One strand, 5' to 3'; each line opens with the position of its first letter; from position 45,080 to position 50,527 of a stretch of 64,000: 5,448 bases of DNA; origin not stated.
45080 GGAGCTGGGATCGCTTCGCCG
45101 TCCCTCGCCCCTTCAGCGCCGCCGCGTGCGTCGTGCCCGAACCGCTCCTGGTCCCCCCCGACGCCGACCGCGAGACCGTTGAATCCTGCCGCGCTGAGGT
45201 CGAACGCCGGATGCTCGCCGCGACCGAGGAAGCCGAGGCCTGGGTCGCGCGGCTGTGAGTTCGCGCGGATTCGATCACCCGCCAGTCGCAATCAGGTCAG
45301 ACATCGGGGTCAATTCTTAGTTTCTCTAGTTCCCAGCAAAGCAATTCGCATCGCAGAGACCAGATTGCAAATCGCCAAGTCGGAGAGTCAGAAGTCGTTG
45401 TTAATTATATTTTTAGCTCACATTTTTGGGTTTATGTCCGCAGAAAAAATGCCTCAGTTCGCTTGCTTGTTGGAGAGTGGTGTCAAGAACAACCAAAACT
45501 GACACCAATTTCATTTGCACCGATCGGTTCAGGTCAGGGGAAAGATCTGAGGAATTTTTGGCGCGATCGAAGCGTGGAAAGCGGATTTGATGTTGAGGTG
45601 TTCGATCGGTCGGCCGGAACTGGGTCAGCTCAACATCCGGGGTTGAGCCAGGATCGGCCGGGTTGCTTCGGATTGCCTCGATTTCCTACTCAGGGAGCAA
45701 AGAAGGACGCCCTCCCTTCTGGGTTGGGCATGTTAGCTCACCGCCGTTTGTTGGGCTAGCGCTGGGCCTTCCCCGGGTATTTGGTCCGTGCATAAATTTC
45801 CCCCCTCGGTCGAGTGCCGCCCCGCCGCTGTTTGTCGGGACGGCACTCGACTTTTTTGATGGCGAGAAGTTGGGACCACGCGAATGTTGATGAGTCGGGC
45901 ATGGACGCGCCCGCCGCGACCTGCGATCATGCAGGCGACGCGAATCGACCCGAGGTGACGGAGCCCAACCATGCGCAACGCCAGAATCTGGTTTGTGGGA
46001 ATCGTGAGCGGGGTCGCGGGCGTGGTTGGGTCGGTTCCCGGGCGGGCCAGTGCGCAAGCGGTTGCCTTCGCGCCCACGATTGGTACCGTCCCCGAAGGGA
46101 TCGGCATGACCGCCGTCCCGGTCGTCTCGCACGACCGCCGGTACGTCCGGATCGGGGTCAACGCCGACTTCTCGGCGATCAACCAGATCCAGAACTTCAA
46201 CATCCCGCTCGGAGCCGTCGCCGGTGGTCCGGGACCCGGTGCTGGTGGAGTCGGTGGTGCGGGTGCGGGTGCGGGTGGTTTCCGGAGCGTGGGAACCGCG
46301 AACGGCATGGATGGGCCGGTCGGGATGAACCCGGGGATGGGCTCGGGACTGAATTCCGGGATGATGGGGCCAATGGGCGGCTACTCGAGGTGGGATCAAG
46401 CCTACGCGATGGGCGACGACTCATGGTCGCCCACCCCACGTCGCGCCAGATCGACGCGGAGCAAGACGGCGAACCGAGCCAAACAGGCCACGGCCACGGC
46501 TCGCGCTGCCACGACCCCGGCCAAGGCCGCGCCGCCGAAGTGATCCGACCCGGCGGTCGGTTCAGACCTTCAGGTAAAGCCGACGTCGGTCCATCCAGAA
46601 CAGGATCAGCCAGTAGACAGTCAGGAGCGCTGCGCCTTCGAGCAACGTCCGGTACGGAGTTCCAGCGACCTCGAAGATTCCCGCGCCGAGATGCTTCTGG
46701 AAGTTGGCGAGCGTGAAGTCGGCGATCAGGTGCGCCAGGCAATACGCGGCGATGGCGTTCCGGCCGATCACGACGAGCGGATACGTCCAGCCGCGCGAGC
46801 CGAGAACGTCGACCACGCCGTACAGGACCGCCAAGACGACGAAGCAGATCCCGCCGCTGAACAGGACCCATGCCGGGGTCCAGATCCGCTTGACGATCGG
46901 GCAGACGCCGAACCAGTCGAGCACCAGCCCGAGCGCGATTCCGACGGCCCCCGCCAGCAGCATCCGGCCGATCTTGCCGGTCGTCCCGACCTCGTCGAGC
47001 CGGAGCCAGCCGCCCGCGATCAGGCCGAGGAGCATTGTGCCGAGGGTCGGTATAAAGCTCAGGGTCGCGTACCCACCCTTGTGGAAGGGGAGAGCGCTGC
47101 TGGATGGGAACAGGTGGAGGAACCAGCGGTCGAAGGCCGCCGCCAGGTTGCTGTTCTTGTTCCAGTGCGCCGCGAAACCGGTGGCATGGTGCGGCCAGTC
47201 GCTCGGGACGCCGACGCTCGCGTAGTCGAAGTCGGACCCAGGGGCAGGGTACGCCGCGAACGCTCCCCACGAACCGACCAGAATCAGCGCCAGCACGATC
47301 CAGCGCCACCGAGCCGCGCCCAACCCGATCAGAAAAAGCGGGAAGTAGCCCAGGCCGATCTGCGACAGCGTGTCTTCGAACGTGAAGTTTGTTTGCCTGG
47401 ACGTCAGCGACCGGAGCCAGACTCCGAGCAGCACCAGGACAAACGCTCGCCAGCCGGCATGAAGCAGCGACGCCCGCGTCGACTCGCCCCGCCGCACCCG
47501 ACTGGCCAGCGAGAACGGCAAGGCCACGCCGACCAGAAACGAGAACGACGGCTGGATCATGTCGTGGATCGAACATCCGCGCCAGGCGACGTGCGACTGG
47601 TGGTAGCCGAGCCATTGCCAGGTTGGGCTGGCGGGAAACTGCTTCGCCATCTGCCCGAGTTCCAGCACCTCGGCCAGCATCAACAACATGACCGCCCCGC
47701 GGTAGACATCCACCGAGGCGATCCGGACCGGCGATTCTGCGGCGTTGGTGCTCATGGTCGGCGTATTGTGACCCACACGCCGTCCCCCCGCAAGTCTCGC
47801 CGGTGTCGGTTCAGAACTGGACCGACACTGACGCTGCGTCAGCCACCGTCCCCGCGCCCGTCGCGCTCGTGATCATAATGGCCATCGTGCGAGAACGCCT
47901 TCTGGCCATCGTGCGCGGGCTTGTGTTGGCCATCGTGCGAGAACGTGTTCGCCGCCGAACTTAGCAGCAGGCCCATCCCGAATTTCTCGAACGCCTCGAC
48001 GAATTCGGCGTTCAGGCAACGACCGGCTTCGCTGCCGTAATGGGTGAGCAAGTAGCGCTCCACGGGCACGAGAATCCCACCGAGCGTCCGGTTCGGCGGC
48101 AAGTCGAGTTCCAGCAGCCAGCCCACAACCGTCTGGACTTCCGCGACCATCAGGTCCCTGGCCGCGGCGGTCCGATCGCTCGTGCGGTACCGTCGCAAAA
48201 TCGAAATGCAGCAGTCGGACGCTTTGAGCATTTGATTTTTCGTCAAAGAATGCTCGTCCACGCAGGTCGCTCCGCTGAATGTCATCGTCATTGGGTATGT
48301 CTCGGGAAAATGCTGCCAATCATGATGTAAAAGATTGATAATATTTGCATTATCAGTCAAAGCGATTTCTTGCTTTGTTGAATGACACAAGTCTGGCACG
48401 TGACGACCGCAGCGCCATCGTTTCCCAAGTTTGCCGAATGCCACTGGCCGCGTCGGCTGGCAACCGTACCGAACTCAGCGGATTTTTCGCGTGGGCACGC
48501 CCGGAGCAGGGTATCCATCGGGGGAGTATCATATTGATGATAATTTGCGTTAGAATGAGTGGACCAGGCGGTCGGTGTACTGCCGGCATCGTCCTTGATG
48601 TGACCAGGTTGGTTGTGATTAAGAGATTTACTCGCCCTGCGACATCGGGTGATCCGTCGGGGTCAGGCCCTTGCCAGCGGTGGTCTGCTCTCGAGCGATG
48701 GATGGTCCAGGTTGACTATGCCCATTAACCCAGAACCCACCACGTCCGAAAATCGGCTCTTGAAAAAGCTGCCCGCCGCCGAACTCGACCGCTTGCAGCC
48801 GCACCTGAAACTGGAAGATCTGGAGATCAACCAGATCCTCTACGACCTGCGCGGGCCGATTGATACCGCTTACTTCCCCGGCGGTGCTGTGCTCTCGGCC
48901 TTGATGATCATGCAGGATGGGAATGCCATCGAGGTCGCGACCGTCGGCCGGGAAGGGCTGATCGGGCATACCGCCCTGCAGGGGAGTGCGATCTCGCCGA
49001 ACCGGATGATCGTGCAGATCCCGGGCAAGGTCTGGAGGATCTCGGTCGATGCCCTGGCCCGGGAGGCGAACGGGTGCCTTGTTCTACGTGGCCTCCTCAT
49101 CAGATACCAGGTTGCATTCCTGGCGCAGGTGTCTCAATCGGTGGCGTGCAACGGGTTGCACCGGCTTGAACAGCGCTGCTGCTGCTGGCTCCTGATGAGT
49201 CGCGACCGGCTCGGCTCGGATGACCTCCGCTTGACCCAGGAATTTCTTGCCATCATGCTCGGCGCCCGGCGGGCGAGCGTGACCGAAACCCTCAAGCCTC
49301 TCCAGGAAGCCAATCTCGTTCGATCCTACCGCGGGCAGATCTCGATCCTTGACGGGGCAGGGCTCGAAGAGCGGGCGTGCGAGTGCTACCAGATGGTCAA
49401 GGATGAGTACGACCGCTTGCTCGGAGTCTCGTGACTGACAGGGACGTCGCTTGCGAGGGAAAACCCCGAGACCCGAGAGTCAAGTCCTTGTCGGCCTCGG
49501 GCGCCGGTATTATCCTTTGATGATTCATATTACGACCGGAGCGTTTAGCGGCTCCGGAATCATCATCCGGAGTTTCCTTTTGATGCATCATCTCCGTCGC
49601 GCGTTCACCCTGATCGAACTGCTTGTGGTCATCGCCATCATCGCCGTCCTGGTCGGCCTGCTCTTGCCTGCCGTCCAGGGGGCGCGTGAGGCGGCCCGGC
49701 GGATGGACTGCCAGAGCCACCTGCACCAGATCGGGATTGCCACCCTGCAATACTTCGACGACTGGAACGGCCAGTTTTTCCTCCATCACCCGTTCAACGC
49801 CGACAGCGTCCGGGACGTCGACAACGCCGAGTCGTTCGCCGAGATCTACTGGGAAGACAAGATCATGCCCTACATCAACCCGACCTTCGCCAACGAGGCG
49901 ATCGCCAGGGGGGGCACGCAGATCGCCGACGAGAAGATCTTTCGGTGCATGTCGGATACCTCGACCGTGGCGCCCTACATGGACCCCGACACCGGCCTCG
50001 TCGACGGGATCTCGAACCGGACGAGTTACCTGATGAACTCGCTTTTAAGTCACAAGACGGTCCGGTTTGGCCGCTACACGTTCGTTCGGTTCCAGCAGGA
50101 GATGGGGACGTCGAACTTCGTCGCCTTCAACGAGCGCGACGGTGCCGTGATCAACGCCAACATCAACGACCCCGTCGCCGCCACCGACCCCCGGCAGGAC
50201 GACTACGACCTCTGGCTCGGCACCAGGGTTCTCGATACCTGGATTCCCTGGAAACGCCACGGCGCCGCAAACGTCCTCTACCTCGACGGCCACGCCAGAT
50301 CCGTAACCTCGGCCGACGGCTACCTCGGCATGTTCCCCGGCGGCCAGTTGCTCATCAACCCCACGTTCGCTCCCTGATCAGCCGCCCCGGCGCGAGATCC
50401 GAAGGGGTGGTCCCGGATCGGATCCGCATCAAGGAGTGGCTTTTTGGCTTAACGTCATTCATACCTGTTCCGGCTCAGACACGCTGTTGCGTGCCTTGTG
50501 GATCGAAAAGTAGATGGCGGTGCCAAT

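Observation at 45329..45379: About 50-nt intergenic sequence present twice (45329-45379 and 57053-57103), second copy followed by an 11-bp perfect hairpin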

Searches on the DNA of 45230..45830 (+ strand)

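Call 46: search_rna_families(source=window, start=45230, end=45830, threshold=evalue, max_evalue=5)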
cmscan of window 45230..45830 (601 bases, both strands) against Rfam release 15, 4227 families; matches with E-value up to 5: 1.
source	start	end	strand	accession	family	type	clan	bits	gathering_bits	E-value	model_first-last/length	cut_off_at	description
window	45531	45555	-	RF02480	GlsR14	Gene; snRNA; snoRNA; CD-box;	-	12.7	90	2.6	44-68/68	no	Small nucleolar RNA GlsR14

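Call 50: search_dna_similar(query=window:45329-45379:+, collection=plasmids, mode=distant, max_evalue=10, max_rows=10)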
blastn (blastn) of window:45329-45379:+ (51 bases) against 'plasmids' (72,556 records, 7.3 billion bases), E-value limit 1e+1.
Records with a match: 2; places in all: 2; records where one place covers at least 80% of the query: 0.
Best place of each record, by identity: >=99% 1; 80-90% 1.
By first word of the organism name: Nostoc 1; Thioclava 1.
By predicted mobility (MOB-suite, as given by PLSDB): conjugative 1; non-mobilizable 1.
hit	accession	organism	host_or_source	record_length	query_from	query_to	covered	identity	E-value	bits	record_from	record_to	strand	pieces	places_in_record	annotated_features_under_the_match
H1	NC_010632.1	Nostoc punctiforme PCC 73102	-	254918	8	38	61%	87.1%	3e-1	39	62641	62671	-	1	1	none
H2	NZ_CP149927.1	Thioclava sp. GXIMD4216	-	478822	22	40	37%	100.0%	3e+0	36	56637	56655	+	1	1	ABC transporter ATP-binding protein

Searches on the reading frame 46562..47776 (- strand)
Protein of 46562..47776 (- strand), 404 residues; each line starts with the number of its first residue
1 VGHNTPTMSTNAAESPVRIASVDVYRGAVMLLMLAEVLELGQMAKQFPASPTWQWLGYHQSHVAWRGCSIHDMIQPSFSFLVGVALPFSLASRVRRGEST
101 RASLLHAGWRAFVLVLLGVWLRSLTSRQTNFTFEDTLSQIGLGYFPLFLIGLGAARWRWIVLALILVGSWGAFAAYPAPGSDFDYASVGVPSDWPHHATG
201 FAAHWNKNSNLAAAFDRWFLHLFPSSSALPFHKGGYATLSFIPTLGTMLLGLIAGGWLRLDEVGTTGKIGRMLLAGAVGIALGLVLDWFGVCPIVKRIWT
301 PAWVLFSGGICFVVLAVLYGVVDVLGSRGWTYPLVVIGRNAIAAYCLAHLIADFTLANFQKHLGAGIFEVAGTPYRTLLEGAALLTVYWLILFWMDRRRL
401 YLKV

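Call 17: search_protein_families(library=pfam, proteins=[window:46562-47776:-], max_evalue=0.01)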
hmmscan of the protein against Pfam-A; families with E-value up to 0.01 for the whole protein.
window:46562-47776:- (404 aa): 0 families

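Call 74: search_protein_families(library=ncbifam, proteins=[window:46562-47776:-], max_evalue=0.01)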
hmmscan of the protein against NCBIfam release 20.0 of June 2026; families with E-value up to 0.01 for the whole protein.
window:46562-47776:- (404 aa): 1 family
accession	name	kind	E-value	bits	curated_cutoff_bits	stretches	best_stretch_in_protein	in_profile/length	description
NF046061.1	NagX_SO_3504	equivalog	7.9e-35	120.6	480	1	18-404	3-369/369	transmembrane glucosamine N-acetyltransferase NagX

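Call 75: search_protein_families(library=phrogs, proteins=[window:46562-47776:-], max_evalue=0.01)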
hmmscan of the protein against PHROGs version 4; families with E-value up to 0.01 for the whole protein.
window:46562-47776:- (404 aa): 0 families

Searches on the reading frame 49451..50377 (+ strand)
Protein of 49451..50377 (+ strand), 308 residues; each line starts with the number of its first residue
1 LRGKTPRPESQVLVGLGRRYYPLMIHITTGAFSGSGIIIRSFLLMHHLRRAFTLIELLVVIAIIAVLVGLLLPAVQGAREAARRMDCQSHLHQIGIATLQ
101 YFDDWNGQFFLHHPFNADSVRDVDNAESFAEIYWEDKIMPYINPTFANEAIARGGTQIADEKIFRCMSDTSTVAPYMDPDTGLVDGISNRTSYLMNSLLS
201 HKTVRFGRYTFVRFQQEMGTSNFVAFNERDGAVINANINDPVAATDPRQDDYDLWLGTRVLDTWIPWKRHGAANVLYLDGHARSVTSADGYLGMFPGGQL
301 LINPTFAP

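Call 17: search_protein_families(library=pfam, proteins=[window:49451-50377:+], max_evalue=0.01)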
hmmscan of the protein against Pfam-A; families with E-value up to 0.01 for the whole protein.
window:49451-50377:+ (308 aa): 2 families
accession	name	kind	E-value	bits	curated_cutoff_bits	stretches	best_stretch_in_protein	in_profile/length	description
PF07596.16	SBP_bac_10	-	3.2e-10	40.9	23.3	1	76-143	1-61/268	Protein of unknown function (DUF1559)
PF07963.17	N_methyl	-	7.8e-07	28.9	21.2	1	49-72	4-27/27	Prokaryotic N-terminal methylation motif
